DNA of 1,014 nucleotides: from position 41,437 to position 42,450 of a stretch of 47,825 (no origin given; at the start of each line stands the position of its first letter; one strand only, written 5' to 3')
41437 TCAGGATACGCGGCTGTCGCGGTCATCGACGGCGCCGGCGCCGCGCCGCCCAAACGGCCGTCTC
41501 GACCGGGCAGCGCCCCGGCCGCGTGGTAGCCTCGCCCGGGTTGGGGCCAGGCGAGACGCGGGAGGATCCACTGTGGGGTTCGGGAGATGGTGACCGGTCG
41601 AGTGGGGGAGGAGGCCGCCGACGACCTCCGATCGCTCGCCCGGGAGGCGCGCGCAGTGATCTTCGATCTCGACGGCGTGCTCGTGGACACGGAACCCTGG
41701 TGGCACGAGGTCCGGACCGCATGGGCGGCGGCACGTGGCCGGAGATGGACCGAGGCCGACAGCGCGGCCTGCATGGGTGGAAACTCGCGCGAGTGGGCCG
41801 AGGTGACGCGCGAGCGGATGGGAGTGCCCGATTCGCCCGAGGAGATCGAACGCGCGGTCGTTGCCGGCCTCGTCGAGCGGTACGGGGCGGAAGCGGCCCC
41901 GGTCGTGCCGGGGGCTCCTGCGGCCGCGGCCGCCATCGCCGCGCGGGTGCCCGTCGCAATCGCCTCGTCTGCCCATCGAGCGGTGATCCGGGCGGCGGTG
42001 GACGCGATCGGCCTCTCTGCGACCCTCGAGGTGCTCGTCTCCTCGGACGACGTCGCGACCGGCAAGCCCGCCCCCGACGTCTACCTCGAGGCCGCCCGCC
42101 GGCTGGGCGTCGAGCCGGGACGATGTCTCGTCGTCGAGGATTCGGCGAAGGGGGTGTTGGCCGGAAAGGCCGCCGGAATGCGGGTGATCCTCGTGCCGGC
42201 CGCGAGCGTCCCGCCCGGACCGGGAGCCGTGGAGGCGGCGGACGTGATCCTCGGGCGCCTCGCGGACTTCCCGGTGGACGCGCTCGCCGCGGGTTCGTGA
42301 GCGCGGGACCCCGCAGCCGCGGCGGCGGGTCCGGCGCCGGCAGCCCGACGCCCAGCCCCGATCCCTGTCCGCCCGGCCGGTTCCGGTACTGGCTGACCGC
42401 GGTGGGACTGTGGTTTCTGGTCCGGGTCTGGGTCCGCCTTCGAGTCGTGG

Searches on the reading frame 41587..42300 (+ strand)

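Call 36: search_protein_families(library=pfam, proteins=[window:41587-42300:+], max_evalue=0.001)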
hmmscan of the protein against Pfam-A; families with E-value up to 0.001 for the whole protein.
window:41587-42300:+ (237 aa): 3 families
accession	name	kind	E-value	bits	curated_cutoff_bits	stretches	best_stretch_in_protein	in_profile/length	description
PF00702.32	Hydrolase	-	6.4e-30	105.4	26.4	1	22-197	2-191/191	haloacid dehalogenase-like hydrolase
PF13419.12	HAD_2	-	4.6e-26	92.4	23.8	1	24-203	1-178/178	Haloacid dehalogenase-like hydrolase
PF13242.12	Hydrolase_like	-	8.3e-09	35.7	22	1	158-204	2-49/75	HAD-hyrolase-like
